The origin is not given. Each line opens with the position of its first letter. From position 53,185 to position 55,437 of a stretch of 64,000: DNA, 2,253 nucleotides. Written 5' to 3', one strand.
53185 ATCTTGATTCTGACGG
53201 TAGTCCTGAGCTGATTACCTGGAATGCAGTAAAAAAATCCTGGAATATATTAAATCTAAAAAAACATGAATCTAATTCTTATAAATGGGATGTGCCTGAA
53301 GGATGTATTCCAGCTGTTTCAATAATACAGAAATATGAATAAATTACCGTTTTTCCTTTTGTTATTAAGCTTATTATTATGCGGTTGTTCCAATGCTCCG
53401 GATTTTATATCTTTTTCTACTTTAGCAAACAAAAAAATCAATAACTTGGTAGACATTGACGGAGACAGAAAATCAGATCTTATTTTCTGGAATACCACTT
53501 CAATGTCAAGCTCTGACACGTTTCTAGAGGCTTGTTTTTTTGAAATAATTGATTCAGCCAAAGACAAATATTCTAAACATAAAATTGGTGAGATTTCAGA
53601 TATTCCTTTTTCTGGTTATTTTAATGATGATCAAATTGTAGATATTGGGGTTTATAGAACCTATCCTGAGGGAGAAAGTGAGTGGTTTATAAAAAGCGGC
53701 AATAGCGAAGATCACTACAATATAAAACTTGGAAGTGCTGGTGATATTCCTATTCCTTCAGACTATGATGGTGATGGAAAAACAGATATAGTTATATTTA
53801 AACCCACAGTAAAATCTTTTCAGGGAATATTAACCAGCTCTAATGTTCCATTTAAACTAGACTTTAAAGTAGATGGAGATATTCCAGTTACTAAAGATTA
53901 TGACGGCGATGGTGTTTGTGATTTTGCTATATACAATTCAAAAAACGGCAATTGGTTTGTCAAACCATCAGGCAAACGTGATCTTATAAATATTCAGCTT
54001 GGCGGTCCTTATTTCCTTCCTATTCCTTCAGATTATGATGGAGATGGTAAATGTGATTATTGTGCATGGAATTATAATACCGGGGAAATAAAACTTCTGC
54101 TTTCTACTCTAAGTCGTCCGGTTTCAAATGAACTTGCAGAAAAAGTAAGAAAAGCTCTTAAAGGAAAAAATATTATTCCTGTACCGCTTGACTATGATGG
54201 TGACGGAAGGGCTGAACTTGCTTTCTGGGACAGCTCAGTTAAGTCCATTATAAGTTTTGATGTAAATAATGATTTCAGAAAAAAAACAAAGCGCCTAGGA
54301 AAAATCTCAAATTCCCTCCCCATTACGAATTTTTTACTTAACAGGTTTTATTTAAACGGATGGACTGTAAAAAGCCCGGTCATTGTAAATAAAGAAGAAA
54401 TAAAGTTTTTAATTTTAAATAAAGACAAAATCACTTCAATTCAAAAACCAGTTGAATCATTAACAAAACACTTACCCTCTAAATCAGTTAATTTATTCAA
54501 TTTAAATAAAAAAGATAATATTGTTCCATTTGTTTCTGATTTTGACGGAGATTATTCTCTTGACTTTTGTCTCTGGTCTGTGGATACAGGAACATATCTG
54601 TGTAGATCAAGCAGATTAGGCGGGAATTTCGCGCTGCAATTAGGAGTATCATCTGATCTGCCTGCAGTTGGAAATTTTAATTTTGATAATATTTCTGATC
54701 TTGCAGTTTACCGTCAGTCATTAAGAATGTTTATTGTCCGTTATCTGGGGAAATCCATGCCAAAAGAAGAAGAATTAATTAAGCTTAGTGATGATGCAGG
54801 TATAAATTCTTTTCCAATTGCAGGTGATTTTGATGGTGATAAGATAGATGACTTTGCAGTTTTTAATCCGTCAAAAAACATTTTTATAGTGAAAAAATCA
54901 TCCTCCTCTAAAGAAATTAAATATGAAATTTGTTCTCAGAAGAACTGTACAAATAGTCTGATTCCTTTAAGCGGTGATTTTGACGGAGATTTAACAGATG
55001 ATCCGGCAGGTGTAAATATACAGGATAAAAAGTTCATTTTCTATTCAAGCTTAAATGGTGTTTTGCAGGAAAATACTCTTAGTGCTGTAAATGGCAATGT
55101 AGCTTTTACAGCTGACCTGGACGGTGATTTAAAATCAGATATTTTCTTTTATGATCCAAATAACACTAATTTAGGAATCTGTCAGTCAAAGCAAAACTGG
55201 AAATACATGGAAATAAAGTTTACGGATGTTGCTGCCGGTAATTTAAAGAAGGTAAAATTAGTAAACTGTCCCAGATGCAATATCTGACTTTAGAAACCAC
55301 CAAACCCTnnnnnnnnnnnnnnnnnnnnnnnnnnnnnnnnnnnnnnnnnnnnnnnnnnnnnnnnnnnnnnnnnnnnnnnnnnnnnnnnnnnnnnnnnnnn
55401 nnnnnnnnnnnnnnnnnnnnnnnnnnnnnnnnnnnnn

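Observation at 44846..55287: Cluster of four FG-GAP/VCBS-type repeat proteins, one fused to a large membrane domain and interleaved with YfhO/GT2 genes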

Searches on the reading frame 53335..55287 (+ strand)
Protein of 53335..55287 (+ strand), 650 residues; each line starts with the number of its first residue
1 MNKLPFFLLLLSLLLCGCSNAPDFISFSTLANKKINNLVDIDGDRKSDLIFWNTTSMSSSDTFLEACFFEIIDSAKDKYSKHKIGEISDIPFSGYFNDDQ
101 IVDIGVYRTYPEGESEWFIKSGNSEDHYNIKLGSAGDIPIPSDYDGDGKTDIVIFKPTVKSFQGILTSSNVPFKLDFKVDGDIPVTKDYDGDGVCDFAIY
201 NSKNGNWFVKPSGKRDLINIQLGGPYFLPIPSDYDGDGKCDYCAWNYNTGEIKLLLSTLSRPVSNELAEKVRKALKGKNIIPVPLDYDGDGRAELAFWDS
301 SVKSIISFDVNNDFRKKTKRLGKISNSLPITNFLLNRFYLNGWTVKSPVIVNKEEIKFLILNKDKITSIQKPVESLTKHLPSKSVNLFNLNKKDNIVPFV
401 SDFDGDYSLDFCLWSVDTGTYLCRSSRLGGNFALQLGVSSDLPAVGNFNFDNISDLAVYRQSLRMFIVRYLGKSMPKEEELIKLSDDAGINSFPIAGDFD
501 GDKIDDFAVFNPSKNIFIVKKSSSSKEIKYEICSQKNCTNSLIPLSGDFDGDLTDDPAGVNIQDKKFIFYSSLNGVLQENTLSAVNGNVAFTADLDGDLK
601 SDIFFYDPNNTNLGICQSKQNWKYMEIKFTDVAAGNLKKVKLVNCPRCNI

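Call 4: search_protein_families(library=pfam, proteins=[window:53335-55287:+], max_evalue=0.1)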
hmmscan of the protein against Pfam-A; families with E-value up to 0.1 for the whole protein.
window:53335-55287:+ (650 aa): 2 families
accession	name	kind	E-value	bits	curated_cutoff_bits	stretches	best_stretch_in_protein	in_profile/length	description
PF13517.12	FG-GAP_3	-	9.1e-14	52.2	26.9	4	233-296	1-60/61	FG-GAP-like repeat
PF01839.29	FG-GAP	-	2.8e-10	40.3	22.1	2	143-159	9-25/37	FG-GAP repeat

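Call 5: search_protein_families(library=ncbifam, proteins=[window:53335-55287:+], max_evalue=0.1)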
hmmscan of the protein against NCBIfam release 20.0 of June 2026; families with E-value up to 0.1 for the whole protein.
window:53335-55287:+ (650 aa): 0 families
